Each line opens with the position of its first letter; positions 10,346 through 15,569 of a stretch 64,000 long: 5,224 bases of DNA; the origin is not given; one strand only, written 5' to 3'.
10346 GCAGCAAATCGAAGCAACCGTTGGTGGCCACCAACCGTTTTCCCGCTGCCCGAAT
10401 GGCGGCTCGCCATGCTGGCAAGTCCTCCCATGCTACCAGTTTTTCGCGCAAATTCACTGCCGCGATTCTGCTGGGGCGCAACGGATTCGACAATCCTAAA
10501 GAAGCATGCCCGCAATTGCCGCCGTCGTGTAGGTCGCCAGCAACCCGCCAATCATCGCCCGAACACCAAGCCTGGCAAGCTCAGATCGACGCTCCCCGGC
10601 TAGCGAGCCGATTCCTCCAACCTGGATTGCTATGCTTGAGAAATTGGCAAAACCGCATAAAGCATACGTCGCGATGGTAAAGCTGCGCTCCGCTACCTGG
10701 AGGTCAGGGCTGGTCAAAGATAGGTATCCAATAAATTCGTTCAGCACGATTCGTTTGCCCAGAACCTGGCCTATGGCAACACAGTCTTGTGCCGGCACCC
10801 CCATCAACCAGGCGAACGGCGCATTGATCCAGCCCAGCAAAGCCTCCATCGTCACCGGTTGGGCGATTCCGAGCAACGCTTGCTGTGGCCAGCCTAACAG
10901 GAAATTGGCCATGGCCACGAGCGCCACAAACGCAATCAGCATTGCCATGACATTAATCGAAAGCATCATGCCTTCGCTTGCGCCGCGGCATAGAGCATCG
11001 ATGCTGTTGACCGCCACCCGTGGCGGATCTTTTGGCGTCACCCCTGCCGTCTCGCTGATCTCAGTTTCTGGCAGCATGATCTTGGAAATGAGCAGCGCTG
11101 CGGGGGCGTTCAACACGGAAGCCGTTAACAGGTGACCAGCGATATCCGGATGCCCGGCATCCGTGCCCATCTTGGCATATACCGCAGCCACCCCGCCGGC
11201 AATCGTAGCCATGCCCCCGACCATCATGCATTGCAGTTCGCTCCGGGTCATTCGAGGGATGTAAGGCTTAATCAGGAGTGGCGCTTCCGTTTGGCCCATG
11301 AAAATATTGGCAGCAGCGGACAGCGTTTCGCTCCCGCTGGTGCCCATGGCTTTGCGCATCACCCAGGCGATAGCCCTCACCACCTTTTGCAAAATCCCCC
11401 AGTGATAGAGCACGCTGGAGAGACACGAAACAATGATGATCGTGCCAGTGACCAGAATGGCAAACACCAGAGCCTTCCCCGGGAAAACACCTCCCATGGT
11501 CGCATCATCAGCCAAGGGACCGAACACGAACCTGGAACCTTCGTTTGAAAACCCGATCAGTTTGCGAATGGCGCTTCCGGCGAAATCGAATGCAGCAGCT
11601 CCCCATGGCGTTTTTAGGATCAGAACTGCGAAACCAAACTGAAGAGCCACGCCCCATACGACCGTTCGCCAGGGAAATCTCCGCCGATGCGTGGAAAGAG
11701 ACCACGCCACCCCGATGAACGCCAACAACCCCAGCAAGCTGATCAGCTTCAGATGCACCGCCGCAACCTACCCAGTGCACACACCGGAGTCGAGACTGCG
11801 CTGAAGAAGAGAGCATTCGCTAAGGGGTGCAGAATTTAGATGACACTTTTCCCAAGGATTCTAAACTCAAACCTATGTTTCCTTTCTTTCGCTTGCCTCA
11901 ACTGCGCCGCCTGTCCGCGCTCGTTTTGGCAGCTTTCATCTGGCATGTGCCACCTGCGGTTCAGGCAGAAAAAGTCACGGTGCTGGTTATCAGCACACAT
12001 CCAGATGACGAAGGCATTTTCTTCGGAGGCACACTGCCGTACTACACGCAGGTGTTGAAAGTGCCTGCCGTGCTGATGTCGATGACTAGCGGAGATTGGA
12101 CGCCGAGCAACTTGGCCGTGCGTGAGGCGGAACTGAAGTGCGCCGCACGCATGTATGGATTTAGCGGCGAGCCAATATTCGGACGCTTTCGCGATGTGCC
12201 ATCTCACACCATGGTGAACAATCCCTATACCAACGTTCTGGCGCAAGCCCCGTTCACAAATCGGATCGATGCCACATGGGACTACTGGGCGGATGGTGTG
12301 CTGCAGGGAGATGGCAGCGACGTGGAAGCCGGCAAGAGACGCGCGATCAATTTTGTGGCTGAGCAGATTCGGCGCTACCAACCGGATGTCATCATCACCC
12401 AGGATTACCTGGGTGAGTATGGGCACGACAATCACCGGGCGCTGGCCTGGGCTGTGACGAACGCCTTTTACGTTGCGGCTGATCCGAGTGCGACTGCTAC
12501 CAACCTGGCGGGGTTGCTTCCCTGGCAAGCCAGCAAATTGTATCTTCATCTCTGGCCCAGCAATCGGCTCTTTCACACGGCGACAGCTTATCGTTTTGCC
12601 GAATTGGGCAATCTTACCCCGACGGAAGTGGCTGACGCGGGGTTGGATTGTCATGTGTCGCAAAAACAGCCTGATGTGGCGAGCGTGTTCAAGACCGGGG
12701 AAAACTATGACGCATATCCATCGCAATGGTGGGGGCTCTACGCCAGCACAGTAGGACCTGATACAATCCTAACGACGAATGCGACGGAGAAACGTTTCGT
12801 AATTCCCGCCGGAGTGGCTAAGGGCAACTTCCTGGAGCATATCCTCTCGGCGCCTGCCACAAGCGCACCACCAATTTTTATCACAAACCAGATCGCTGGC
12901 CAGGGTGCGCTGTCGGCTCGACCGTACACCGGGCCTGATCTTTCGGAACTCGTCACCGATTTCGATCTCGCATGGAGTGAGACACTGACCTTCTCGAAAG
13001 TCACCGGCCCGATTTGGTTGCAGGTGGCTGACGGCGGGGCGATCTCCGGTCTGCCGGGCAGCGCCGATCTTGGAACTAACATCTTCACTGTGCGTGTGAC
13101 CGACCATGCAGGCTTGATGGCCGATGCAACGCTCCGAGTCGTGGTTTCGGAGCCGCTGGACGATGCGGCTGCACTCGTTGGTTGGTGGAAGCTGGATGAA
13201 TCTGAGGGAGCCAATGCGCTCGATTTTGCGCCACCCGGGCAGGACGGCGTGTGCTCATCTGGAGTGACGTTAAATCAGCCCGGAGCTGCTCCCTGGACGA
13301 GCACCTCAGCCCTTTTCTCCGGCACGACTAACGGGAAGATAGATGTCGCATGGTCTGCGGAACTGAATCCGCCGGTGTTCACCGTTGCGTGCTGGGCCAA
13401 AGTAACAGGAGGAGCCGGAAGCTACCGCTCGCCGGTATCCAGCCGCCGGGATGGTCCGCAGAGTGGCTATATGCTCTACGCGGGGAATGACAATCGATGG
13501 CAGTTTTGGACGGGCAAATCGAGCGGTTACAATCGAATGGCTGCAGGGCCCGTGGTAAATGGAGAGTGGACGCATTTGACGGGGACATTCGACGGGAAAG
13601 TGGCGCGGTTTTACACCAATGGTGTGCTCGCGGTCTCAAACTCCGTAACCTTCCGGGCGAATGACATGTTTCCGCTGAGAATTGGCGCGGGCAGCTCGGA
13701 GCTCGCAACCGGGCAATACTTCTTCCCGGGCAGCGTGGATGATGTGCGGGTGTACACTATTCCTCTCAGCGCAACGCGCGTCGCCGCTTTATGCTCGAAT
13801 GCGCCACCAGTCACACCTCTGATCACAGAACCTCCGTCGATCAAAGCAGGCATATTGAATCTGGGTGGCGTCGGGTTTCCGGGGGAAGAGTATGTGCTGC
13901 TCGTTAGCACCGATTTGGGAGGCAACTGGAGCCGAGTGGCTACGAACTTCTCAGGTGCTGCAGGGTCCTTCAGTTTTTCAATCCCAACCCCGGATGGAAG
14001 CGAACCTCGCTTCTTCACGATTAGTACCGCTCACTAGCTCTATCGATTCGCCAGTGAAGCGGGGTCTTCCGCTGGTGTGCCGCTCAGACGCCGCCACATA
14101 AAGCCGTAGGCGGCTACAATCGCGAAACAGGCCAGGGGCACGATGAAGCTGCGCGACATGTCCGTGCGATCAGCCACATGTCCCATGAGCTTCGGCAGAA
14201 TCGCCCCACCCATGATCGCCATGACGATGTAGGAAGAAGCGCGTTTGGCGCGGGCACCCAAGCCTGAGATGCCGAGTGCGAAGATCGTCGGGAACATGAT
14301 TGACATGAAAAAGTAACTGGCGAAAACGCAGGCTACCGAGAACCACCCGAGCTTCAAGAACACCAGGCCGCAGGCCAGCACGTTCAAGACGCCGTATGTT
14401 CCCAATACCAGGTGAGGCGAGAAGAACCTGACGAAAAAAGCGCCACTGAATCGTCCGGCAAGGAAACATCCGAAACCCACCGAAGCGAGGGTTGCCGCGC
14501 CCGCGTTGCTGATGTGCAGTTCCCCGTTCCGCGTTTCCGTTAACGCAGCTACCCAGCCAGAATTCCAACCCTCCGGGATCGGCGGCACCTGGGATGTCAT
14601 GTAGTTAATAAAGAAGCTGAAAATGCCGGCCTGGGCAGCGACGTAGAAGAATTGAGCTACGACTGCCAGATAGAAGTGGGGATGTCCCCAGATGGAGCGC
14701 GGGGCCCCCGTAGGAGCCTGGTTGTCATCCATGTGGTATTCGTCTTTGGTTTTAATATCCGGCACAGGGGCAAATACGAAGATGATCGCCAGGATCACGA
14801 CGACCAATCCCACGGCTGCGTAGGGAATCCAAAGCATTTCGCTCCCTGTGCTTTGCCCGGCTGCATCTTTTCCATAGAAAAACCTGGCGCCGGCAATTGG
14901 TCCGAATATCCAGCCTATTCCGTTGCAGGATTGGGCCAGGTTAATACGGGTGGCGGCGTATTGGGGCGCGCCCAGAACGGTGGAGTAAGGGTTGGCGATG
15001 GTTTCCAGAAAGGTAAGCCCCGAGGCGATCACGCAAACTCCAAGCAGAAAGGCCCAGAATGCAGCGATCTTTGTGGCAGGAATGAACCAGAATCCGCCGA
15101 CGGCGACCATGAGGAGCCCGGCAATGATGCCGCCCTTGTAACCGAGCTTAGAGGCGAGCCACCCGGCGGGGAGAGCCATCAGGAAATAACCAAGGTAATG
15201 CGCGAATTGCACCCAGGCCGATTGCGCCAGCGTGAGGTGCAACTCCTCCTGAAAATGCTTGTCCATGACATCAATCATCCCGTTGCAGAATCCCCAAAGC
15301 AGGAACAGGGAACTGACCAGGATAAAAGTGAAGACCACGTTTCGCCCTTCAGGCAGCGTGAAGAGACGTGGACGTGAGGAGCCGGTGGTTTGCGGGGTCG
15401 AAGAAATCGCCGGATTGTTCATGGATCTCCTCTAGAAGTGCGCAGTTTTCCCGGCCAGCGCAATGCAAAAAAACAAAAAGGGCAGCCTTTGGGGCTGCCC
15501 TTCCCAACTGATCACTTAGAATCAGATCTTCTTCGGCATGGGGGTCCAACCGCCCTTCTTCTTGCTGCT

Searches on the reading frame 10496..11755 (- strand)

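Call 17: search_protein_families(library=pfam, proteins=[window:10496-11755:-], max_evalue=0.001)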
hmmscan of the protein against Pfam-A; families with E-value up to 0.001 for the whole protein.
window:10496-11755:- (419 aa): 3 families
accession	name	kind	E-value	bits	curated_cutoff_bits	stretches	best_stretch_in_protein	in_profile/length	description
PF07662.18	Nucleos_tra2_C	-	5.5e-71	239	32.3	1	208-416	1-213/213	Na+ dependent nucleoside transporter C-terminus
PF01773.25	Nucleos_tra2_N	-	7.3e-27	94.1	27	1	8-81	1-74/74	Na+ dependent nucleoside transporter N-terminus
PF07670.19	Gate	-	6.1e-20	72.1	29.6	1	101-197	3-101/104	Nucleoside recognition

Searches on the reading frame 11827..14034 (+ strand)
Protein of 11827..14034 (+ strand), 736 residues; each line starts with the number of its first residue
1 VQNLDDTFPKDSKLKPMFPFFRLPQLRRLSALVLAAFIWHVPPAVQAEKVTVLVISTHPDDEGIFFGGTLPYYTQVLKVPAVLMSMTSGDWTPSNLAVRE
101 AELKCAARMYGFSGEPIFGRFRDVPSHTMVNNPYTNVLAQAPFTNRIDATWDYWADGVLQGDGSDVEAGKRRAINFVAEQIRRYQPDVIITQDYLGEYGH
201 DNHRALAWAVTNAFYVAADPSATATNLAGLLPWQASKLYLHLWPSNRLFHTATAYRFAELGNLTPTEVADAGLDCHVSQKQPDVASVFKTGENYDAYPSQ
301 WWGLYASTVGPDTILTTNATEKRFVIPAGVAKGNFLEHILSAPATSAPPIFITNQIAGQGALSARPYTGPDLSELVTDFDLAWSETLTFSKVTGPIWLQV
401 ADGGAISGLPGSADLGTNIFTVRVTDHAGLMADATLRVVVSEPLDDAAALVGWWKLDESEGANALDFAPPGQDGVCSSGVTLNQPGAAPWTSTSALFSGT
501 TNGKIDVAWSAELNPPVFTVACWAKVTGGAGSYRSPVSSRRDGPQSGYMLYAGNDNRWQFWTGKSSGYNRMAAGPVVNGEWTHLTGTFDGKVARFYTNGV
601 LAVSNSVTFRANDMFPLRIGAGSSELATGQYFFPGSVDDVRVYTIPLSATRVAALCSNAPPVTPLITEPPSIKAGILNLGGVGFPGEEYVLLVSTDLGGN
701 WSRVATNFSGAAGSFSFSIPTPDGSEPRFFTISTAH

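Call 6: search_protein_families(library=pfam, proteins=[window:11827-14034:+], max_evalue=1)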
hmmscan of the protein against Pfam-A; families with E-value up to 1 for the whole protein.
window:11827-14034:+ (736 aa): 4 families
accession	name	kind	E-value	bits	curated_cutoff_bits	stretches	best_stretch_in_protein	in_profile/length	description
PF13385.13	Laminin_G_3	-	4.5e-25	89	27.6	1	511-653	12-151/151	Concanavalin A-like lectin/glucanases superfamily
PF02585.22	PIG-L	-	1.2e-14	55.3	28.2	1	53-213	1-128/129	GlcNAc-PI de-N-acetylase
PF05345.18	He_PIG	-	0.00017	22.4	24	1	363-440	15-95/96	Putative Ig domain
PF17963.7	Big_9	-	0.019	16.3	23.6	1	376-438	25-88/89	Bacterial Ig domain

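Call 7: search_protein_families(library=ncbifam, proteins=[window:11827-14034:+], max_evalue=1)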
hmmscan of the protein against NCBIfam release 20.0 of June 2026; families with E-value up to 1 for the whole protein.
window:11827-14034:+ (736 aa): 6 families
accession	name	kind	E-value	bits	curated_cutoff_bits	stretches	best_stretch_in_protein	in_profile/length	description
TIGR03445.1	mycothiol_MshB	equivalog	7.7e-10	39.1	224.35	1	166-255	104-187/284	N-acetyl-1-D-myo-inositol-2-amino-2-deoxy-alpha-D-glucopyranoside deacetylase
NF052521.1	TafC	equivalog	4.9e-08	32.5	410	1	571-656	274-360/373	TafC family fimbrial protein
TIGR03446.1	mycothiol_Mca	equivalog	6.6e-07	29.2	277.15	1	173-266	109-198/283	mycothiol conjugate amidase Mca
TIGR04001.1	thiol_BshB1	equivalog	1.2e-06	28.5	182.5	2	49-113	1-65/226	bacillithiol biosynthesis deacetylase BshB1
TIGR04000.1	thiol_BshB2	equivalog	0.0024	17.6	195.25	1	52-90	3-40/217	bacillithiol biosynthesis deacetylase BshB2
NF002557.0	PRK02122.1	subfamily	0.3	9.1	384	1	47-74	368-395/653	glucosamine-6-phosphate deaminase-like protein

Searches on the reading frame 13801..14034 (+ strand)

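Call 6: search_protein_families(library=pfam, proteins=[window:13801-14034:+], max_evalue=1)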
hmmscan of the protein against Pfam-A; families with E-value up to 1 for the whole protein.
window:13801-14034:+ (78 aa): 1 family
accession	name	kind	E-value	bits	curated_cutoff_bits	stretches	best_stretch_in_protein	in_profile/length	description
PF02012.26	BNR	-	0.17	12.4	27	1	35-45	2-12/12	BNR/Asp-box repeat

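Call 7: search_protein_families(library=ncbifam, proteins=[window:13801-14034:+], max_evalue=1)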
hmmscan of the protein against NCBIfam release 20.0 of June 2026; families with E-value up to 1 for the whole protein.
window:13801-14034:+ (78 aa): 0 families

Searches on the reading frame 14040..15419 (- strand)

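Call 17: search_protein_families(library=pfam, proteins=[window:14040-15419:-], max_evalue=0.001)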
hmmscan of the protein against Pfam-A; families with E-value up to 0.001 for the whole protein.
window:14040-15419:- (459 aa): 1 family
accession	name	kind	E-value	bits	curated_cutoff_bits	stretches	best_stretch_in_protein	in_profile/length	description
PF07690.21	MFS_1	-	4e-18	65.9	33.4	1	44-408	10-345/347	Major Facilitator Superfamily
